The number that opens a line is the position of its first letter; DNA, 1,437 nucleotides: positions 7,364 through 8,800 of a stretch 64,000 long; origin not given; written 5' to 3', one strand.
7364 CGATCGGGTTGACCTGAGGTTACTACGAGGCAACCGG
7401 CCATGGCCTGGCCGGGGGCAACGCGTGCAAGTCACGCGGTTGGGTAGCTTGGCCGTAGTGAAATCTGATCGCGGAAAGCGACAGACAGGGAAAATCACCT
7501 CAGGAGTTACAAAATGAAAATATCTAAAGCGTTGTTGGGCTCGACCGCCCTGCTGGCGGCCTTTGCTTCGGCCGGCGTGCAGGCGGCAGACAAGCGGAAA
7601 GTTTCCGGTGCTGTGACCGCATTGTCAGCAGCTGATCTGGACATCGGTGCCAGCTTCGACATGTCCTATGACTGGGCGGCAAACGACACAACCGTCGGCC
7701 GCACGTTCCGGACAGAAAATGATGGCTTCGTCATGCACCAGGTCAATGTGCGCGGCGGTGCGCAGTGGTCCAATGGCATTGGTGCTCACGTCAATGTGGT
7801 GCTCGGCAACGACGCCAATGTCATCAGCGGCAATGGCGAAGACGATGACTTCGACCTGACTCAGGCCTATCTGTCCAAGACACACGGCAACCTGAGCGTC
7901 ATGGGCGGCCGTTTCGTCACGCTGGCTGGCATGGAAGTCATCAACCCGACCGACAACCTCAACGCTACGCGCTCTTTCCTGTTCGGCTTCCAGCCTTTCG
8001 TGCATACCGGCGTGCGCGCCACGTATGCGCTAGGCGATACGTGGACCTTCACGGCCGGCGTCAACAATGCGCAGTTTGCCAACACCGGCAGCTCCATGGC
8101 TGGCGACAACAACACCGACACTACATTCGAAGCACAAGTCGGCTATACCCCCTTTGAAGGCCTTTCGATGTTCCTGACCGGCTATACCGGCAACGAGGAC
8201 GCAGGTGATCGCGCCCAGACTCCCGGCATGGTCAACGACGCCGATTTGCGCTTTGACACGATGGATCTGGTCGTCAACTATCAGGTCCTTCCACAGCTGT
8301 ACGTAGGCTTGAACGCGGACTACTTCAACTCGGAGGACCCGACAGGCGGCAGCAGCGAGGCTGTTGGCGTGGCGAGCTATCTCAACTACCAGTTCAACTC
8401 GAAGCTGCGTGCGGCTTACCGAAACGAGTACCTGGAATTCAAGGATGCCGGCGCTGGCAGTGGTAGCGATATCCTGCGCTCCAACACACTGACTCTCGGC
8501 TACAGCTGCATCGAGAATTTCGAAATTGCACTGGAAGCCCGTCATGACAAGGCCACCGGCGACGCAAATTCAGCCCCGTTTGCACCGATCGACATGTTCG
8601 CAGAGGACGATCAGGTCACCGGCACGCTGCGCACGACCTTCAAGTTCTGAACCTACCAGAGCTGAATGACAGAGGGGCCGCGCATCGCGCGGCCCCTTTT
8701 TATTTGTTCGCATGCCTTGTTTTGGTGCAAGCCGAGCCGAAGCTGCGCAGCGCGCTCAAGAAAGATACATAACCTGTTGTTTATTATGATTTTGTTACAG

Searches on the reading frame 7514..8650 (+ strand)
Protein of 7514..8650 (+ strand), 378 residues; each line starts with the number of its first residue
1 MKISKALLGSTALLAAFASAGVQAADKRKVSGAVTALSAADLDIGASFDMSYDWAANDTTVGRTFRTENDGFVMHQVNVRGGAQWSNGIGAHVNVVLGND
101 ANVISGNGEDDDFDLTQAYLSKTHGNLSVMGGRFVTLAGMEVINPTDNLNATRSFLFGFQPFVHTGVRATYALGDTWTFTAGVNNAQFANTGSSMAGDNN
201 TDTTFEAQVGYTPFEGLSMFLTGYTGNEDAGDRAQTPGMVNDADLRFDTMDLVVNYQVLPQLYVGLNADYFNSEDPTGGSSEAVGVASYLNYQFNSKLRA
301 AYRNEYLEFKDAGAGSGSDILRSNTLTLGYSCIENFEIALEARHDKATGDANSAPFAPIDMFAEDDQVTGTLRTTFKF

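Call 6: search_protein_families(library=pfam, proteins=[window:7514-8650:+])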
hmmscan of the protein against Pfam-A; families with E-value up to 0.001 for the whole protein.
window:7514-8650:+ (378 aa): 1 family
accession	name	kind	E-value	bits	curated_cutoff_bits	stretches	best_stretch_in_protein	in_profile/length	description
PF07642.17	BBP2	-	6.3e-49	167.5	26.2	1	42-378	2-339/339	Putative beta-barrel porin-2, OmpL-like. bbp2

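Call 7: find_related_loci(query=window:7514-8647:+, collection=genome_contigs, flank=3000)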
Query window:7514-8647:+ (378 aa) in genome_contigs; peptide patterns used: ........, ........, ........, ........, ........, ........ (x = any residue, [..] = any of these).
24 stretches matched a pattern; 1 encode a relative of the query (tblastn E <= 1e-3); 1 distinct loci.
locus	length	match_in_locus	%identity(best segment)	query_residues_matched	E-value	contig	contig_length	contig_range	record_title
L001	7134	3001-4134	96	1-378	0e+0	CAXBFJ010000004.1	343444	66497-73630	MAG TPA_asm: uncultured Panacagrimonas sp. isolate ERR2762141_binner13_Refined_21 genome assembly, contig: ERZ3421844.47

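Call 9: find_homologous_proteins(query=window:7514-8647:+)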
Query window:7514-8647:+ (378 aa): 197 proteins with E <= 0.001 among 8000 candidates; the best 120 are listed.
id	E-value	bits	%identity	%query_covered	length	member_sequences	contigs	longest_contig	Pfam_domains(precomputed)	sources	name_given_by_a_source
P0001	8.0e-237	803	96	100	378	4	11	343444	PF07642.18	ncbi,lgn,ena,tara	tara:strand:- start:1737 stop:2873 length:1137 start_codon:yes stop_codon:yes gene_type:complete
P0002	8.1e-109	382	52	100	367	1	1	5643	PF07642.18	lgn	-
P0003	5.7e-108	380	54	100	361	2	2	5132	PF07642.18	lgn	-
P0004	8.5e-108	379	53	100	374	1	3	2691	PF07642.18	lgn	-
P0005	2.7e-107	377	53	91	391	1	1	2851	PF07642.18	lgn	-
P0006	1.2e-106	375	53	91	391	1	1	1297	PF07642.18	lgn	-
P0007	6.3e-104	366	51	100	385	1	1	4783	PF07642.18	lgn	-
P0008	2.1e-103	365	53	100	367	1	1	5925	PF07642.18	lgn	-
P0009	9.6e-103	362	52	100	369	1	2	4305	PF07642.18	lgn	-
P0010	6.4e-102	360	51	100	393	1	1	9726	PF07642.18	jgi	jgi:hypothetical protein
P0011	3.2e-101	357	50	100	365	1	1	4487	PF07642.18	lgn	-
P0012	5.4e-101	357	53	88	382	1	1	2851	PF07642.18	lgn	-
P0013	2.4e-100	354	48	100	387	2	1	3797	PF07642.18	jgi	-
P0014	4.6e-100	354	55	88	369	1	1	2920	PF07642.18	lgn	-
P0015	3.0e-99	351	48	100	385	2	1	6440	PF07642.18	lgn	-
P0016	4.9e-99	350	50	100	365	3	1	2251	PF07642.18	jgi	jgi:hypothetical protein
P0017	6.3e-99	350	49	100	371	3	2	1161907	PF07642.18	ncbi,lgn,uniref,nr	ncbi:putative OmpL-like beta-barrel porin-2 [Panacagrimonas perspica]|uniref:Putative OmpL-like beta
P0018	6.8e-98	346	50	100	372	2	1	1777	PF07642.18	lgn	-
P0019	8.7e-97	343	48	100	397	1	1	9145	PF07642.18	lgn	-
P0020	3.0e-96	341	51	88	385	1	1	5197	PF07642.18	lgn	-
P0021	4.4e-96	340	47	100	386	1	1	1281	PF07642.18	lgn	-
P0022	6.3e-96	340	49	100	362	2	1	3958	PF07642.18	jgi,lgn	-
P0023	1.0e-95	339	47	100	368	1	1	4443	PF07642.18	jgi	jgi:hypothetical protein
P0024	1.3e-95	339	45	100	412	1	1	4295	PF07642.18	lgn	-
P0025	1.4e-95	339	49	100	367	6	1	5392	PF07642.18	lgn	-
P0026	7.7e-94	333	48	100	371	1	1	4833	PF07642.18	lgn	-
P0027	1.8e-93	332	48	100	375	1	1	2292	PF07642.18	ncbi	-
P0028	4.3e-93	331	46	100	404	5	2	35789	PF07642.18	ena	-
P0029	9.5e-93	330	48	100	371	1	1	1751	PF07642.18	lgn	-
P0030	2.4e-92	328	47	100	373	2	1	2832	PF07642.18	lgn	-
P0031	4.4e-92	327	45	100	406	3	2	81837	PF07642.18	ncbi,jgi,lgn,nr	ncbi:MAG: hypothetical protein K0Q76_2259 [Panacagrimonas sp.]|jgi:hypothetical protein|nr:outer mem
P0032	1.7e-89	319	45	100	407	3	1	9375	PF07642.18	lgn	-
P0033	2.4e-89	318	46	100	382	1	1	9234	PF07642.18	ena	-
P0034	3.1e-89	318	46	100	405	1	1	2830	PF07642.18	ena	-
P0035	3.0e-84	302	45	100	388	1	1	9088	PF07642.18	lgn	-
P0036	2.5e-76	276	43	98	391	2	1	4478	PF07642.18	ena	-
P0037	1.3e-70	257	46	90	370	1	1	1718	PF07642.18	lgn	-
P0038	4.7e-69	252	45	90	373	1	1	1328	PF07642.18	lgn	-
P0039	1.8e-68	250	43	90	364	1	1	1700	PF07642.18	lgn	-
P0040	3.2e-68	249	43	90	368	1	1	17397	PF07642.18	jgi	jgi:hypothetical protein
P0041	8.5e-68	247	43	90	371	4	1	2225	PF07642.18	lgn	-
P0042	3.5e-67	245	44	90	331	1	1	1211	PF07642.18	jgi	jgi:hypothetical protein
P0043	6.8e-66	241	41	90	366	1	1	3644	PF07642.18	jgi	jgi:hypothetical protein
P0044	1.8e-64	236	44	89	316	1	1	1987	PF07642.18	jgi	jgi:hypothetical protein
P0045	3.5e-63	232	41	90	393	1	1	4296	PF07642.18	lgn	-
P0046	1.5e-62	230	42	90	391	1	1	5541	PF07642.18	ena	-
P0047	4.9e-62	228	43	90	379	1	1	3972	PF07642.18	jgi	jgi:hypothetical protein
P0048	1.3e-61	227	42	97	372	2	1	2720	PF07642.18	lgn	-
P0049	1.4e-61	227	40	90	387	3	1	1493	PF07642.18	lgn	-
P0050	4.1e-58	216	40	90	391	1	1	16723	PF07642.18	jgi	jgi:hypothetical protein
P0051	6.3e-53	199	41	82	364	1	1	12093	PF07642.18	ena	-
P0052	3.5e-52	196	40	83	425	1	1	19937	PF07642.18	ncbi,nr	ncbi:MAG TPA: outer membrane beta-barrel protein [Candidatus Binatia bacterium]|nr:outer membrane be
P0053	6.2e-51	192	36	100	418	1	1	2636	PF07642.18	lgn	-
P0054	1.6e-48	184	54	48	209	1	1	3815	PF07642.18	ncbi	ncbi:MAG: outer membrane beta-barrel protein, partial [Panacagrimonas sp.]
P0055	2.8e-46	177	37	90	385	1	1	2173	PF07642.18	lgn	-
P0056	5.7e-46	176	38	90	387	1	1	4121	PF07642.18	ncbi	ncbi:MAG: outer membrane beta-barrel protein [Burkholderiales bacterium]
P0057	1.2e-44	171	38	74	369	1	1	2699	PF07642.18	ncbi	ncbi:MAG: outer membrane beta-barrel protein [Stenotrophobium sp.]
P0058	5.5e-44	169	38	76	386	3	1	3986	PF07642.18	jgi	jgi:hypothetical protein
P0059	3.4e-43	167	39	82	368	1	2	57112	PF07642.18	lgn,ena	-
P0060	7.4e-43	165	40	75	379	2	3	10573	PF07642.18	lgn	-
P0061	1.5e-42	164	35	92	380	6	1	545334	PF07642.18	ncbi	-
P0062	1.4e-41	161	38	75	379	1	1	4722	PF07642.18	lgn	-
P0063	3.4e-41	160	40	75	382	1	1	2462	PF07642.18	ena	-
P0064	1.7e-40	158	39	75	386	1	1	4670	PF07642.18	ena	-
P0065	2.0e-40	157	36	93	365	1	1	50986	PF11336.15,PF07642.18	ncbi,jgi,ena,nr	ncbi:MAG TPA: outer membrane beta-barrel protein [Burkholderiales bacterium]|nr:outer membrane beta-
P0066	3.1e-40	157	36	91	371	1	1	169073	PF07642.18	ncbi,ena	-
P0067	3.4e-40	157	41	73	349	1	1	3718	PF07642.18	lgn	-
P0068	3.5e-40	157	37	82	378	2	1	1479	PF07642.18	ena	-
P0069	4.2e-40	156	36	80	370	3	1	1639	PF07642.18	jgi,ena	-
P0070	8.3e-40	155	36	84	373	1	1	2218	PF07642.18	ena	-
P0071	2.1e-39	154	36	89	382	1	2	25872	PF07642.18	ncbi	-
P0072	2.3e-39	154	37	82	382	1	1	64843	PF07642.18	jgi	jgi:Putative beta-barrel porin-2, OmpL-like. bbp2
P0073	2.4e-39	154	37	84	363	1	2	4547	PF07642.18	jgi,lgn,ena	-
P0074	3.3e-39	153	36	86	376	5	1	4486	PF07642.18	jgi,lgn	jgi:hypothetical protein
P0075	4.6e-39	153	37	82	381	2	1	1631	PF07642.18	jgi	jgi:hypothetical protein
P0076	5.7e-39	153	37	75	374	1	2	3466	PF07642.18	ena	-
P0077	9.3e-39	152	33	92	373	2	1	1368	PF07642.18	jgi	jgi:hypothetical protein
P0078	1.2e-38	152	37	76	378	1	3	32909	PF07642.18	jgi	jgi:hypothetical protein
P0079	1.3e-38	151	38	76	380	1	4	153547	PF07642.18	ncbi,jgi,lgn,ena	-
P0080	1.7e-38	151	36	75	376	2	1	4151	PF07642.18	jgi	jgi:Putative beta-barrel porin-2, OmpL-like. bbp2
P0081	7.7e-38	149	37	84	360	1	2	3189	PF07642.18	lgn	-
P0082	1.0e-37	149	35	91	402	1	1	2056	PF07642.18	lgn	-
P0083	1.0e-37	148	36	76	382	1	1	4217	PF07642.18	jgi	jgi:hypothetical protein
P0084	1.0e-37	148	36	76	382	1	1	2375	PF07642.18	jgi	jgi:hypothetical protein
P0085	1.6e-37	148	35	83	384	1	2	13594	PF07642.18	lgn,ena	-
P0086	2.5e-37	147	38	75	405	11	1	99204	PF07642.18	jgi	jgi:hypothetical protein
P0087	2.8e-37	147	36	75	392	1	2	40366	PF07642.18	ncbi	-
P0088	4.3e-37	146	33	91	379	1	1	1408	PF11336.15,PF07642.18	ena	-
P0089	6.0e-37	146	37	75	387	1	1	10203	PF07642.18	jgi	jgi:hypothetical protein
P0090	7.4e-37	146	35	77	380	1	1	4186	PF07642.18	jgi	jgi:hypothetical protein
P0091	7.7e-37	146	34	91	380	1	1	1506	PF07642.18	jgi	jgi:hypothetical protein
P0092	7.8e-37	146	36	75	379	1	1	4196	PF07642.18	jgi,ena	-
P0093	7.9e-37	146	38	76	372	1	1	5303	PF07642.18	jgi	jgi:hypothetical protein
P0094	8.0e-37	146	38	75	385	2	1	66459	PF07642.18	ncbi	-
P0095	8.1e-37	146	34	91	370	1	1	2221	PF07642.18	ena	-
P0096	1.9e-36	144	36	76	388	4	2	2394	PF07642.18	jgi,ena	-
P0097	2.1e-36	144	35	81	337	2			PF13609.13,PF07642.18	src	-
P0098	2.2e-36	144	35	87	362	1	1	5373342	PF07642.18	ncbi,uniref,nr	ncbi:hypothetical protein D0B54_22400 [Solimonas sp. K1W22B-7]|uniref:outer membrane beta-barrel pro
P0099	2.9e-36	144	32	91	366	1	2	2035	PF07642.18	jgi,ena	jgi:hypothetical protein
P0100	3.8e-36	143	37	84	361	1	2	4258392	PF07642.18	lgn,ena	-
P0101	4.0e-36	143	35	80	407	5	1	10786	PF07642.18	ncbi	ncbi:MAG: outer membrane beta-barrel protein [Steroidobacteraceae bacterium]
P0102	6.9e-36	142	33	90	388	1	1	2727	PF07642.18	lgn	-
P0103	7.3e-36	142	37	75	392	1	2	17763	PF07642.18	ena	-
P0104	7.7e-36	142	36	80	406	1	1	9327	PF07642.18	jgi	jgi:hypothetical protein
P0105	1.0e-35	142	36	74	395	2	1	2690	PF07642.18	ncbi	-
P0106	1.1e-35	142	34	90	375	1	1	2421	PF07642.18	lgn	-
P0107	1.7e-35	141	32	99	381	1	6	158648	PF11336.15,PF07642.18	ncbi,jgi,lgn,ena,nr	ncbi:MAG TPA: porin [Burkholderiales bacterium]|nr:porin [Burkholderiales bacterium] HYA47829.1 pori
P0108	1.8e-35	141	33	91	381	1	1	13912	PF13609.13,PF11336.15,PF07642.18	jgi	jgi:Putative beta-barrel porin-2, OmpL-like. bbp2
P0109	2.0e-35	141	35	76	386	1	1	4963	PF07642.18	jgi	jgi:hypothetical protein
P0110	3.0e-35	140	32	90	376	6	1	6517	PF11336.15,PF07642.18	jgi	-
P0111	6.5e-35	139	36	75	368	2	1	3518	PF07642.18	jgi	jgi:hypothetical protein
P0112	7.6e-35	139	36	75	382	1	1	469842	PF07642.18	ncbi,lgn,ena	-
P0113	7.9e-35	139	35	74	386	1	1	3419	PF07642.18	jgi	jgi:hypothetical protein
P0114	8.3e-35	139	33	91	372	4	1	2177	PF07642.18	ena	-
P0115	9.6e-35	139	35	74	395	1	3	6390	PF07642.18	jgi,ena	-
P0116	1.0e-34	139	37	75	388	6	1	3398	PF07642.18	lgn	-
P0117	1.1e-34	139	34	82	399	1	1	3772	PF07642.18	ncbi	ncbi:MAG: outer membrane beta-barrel protein [Bacillota bacterium]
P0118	1.6e-34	138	37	75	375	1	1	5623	PF07642.18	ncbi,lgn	ncbi:MAG: outer membrane beta-barrel protein [Stenotrophobium sp.]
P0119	1.6e-34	138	34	83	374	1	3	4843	PF07642.18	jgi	jgi:opacity protein-like surface antigen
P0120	1.9e-34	138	36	75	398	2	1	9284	PF07642.18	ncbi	-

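Call 11: find_related_loci(query=A2, collection=metagenome_contigs, flank=2500)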
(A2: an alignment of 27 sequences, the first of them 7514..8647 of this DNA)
Query A2 (378 aa) in metagenome_contigs; peptide patterns used: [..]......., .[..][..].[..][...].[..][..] (x = any residue, [..] = any of these).
467 stretches matched a pattern; 19 encode a relative of the query (tblastn E <= 1e-3); 19 distinct loci.
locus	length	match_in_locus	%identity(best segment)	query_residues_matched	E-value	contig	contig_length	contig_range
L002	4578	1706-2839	96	1-378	0e+0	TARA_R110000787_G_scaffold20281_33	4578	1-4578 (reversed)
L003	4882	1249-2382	96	1-378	0e+0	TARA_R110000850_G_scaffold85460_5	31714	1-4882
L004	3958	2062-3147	49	1-378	4e-106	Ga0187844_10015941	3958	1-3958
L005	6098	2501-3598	35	14-378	8e-50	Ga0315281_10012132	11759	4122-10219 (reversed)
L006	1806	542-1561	35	37-378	5e-51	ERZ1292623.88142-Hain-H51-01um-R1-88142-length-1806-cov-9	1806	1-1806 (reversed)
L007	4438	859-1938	34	26-378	3e-49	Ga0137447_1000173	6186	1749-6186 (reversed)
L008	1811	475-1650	31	1-378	3e-43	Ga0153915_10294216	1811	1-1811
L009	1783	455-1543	32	2-347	4e-42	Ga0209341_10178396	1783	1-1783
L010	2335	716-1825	31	1-355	1e-39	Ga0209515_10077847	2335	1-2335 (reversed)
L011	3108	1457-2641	31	1-378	4e-38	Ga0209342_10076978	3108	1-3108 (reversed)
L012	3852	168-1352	30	1-378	3e-36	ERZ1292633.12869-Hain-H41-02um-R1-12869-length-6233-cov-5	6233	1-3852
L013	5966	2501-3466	32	59-378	1e-35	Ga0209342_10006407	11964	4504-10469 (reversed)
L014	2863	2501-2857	45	63-179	4e-25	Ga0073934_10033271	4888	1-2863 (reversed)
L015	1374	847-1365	39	14-174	1e-24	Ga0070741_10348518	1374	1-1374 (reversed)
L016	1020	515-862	48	87-194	2e-24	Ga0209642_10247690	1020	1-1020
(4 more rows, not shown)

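Call 13: find_encoding_contigs(protein=P0017, flank=3000, max_places=3)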
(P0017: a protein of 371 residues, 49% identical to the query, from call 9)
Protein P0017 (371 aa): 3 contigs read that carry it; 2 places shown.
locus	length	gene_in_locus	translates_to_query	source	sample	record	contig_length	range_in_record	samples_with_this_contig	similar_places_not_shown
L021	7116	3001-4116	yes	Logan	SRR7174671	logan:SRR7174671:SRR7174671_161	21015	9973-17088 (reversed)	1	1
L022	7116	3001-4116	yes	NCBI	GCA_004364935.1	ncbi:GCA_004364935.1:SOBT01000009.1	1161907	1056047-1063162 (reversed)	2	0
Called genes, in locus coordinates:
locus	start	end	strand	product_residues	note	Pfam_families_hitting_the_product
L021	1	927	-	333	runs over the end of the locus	PF00781:DAGK_cat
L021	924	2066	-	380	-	PF00487:FA_desaturase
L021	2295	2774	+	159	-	PF13442:Cytochrome_CBB3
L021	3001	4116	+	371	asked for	PF07642:BBP2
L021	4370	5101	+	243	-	PF09694:Gcw_chp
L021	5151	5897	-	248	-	PF01078:Mg_chelatase, PF00493:MCM (weak), PF13335:Mg_chelatase_C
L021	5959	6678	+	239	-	PF08722:Tn7_TnsA-like_N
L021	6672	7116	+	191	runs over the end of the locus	-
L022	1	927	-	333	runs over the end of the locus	PF00781:DAGK_cat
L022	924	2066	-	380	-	PF00487:FA_desaturase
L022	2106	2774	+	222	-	PF13442:Cytochrome_CBB3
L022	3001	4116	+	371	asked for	PF07642:BBP2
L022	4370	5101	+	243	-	PF09694:Gcw_chp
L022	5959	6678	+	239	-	PF08722:Tn7_TnsA-like_N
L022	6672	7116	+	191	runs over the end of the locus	-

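Call 14: find_encoding_contigs(protein=P0031, flank=3000, max_places=3)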
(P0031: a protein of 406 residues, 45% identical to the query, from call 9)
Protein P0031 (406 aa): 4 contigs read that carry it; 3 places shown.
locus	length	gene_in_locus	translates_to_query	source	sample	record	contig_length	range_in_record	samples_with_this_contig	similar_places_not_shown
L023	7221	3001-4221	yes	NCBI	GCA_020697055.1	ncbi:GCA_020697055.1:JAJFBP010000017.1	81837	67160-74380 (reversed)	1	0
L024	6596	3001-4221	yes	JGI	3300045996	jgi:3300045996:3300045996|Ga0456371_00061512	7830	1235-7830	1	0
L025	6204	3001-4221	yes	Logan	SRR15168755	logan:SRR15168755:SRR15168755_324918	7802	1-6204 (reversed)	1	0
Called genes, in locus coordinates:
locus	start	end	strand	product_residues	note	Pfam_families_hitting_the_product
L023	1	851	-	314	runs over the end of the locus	PF00781:DAGK_cat (weak)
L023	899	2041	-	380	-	PF00487:FA_desaturase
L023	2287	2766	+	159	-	PF13442:Cytochrome_CBB3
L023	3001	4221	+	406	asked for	PF07642:BBP2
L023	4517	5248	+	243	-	PF09694:Gcw_chp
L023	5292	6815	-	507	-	PF13541:ChlI, PF00493:MCM (faint), PF01078:Mg_chelatase, PF07728:AAA_5 (weak), PF13335:Mg_chelatase_C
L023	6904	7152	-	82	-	PF04380:BMFP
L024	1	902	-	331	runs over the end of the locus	PF00781:DAGK_cat (weak)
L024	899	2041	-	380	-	PF00487:FA_desaturase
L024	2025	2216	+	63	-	-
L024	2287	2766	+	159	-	PF13442:Cytochrome_CBB3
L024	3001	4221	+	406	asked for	PF07642:BBP2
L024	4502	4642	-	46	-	-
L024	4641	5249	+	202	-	PF09694:Gcw_chp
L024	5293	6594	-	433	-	?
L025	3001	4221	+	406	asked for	PF07642:BBP2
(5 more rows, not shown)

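Call 15: find_encoding_contigs(protein=P0028, flank=3000, max_places=3)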
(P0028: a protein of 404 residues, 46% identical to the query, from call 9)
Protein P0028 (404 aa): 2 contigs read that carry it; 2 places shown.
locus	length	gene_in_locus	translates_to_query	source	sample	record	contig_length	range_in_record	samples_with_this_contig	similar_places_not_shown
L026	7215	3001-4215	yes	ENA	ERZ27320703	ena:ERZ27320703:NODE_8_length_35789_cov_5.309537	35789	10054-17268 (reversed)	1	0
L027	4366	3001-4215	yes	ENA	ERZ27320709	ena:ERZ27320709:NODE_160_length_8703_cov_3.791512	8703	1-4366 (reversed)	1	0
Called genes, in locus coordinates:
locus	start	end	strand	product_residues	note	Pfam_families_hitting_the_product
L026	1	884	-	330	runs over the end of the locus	PF00781:DAGK_cat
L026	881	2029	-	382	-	PF00487:FA_desaturase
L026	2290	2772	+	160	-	PF13442:Cytochrome_CBB3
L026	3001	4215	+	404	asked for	PF07642:BBP2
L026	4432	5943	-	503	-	PF13541:ChlI, PF01078:Mg_chelatase, PF07728:AAA_5, PF00493:MCM (weak), PF13335:Mg_chelatase_C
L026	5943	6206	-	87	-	PF04380:BMFP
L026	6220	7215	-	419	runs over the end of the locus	PF07399:Na_H_antiport_3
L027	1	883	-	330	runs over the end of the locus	PF00781:DAGK_cat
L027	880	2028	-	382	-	PF00487:FA_desaturase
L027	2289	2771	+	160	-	PF13442:Cytochrome_CBB3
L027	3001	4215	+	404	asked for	PF07642:BBP2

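Call 17: find_encoding_contigs(protein=P0010, flank=2000, max_places=2)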
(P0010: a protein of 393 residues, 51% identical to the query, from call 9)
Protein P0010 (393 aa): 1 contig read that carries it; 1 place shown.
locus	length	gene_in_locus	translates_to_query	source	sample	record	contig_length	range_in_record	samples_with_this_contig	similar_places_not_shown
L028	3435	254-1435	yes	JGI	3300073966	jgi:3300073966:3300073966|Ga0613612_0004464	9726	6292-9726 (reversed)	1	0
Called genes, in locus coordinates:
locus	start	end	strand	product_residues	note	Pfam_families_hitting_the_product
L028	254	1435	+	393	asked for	PF07642:BBP2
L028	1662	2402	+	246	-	PF09694:Gcw_chp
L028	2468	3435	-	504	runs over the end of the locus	PF13541:ChlI, PF01078:Mg_chelatase, PF00158:Sigma54_activat (faint), PF07728:AAA_5, PF00493:MCM, PF13335:Mg_chelatase_C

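Call 18: find_encoding_contigs(protein=P0019, flank=2000, max_places=2)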
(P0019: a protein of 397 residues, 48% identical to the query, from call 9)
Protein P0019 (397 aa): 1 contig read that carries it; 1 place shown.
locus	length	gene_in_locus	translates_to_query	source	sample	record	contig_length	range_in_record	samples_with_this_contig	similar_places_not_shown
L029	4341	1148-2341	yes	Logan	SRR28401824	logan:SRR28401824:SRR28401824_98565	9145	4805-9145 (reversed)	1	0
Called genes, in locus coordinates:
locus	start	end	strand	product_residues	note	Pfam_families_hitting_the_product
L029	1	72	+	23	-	?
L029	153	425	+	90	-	-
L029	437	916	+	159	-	PF13442:Cytochrome_CBB3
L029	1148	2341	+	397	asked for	PF07642:BBP2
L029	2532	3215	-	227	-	PF00702:Hydrolase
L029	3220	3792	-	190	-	PF03079:ARD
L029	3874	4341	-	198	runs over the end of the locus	PF00596:Aldolase_II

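Call 19: find_encoding_contigs(protein=P0032, flank=2000, max_places=2)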
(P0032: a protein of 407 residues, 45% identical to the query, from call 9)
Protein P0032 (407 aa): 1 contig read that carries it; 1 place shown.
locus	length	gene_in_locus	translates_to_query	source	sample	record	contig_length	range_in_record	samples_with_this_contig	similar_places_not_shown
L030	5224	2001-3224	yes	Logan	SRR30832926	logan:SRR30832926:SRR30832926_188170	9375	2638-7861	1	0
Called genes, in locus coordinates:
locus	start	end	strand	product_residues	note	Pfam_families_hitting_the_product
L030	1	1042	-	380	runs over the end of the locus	PF00487:FA_desaturase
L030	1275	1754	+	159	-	PF13442:Cytochrome_CBB3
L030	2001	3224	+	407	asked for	PF07642:BBP2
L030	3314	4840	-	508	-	PF13541:ChlI, PF00493:MCM (faint), PF00158:Sigma54_activat (faint), PF01078:Mg_chelatase, PF07728:AAA_5 (faint), PF13335:Mg_chelatase_C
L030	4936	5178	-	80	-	PF04380:BMFP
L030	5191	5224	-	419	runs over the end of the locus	PF07399:Na_H_antiport_3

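Call 20: find_encoding_contigs(protein=P0033, flank=2000, max_places=2)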
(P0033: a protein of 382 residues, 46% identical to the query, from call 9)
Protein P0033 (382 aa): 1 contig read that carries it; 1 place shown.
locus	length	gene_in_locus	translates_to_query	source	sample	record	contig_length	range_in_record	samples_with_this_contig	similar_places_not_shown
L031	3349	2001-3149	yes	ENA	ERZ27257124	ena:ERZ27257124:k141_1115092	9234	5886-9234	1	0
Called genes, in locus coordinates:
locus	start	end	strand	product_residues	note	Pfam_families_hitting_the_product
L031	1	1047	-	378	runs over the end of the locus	PF00487:FA_desaturase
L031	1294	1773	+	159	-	PF13442:Cytochrome_CBB3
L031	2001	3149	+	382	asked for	PF07642:BBP2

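Call 24: find_encoding_contigs(protein=P0040, flank=2000, max_places=2)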
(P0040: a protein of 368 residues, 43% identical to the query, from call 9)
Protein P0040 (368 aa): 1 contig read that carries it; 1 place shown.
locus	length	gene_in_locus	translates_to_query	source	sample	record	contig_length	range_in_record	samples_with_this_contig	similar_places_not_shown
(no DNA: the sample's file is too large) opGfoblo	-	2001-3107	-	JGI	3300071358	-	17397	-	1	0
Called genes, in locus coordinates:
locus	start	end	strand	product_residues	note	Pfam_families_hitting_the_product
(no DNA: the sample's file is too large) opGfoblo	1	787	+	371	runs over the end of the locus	PF13609:Porin_4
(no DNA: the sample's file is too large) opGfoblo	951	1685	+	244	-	PF09694:Gcw_chp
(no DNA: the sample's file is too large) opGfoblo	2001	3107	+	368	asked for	PF07642:BBP2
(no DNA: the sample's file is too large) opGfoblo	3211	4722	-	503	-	PF13541:ChlI, PF01078:Mg_chelatase, PF07728:AAA_5 (faint), PF00493:MCM, PF13335:Mg_chelatase_C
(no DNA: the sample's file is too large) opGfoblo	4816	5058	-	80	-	PF04380:BMFP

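Call 25: find_encoding_contigs(protein=P0035, flank=2000, max_places=2)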
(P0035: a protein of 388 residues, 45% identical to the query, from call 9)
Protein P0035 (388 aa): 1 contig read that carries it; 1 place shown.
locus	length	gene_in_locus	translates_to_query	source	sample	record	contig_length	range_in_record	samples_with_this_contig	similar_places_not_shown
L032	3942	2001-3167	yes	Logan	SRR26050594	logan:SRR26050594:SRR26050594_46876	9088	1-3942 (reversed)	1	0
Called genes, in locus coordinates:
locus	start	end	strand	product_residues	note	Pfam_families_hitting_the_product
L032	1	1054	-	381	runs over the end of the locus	PF00487:FA_desaturase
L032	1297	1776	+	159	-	PF13442:Cytochrome_CBB3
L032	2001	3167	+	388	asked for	PF07642:BBP2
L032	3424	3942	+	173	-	?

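Call 26: find_encoding_contigs(protein=P0008, flank=2000, max_places=2)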
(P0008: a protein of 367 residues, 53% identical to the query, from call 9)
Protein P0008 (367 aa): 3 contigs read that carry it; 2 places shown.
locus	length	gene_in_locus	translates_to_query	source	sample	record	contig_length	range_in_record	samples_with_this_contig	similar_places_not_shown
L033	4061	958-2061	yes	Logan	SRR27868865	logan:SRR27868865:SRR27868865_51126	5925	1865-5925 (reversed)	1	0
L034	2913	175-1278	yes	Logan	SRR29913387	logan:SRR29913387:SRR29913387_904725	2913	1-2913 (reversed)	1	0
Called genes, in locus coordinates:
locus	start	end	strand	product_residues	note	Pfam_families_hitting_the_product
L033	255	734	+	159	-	PF13442:Cytochrome_CBB3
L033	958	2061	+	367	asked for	PF07642:BBP2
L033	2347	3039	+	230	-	PF09694:Gcw_chp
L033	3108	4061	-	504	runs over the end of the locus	PF13541:ChlI, PF00493:MCM, PF01078:Mg_chelatase, PF07728:AAA_5, PF13335:Mg_chelatase_C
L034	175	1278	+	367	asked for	PF07642:BBP2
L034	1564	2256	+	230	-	PF09694:Gcw_chp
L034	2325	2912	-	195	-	?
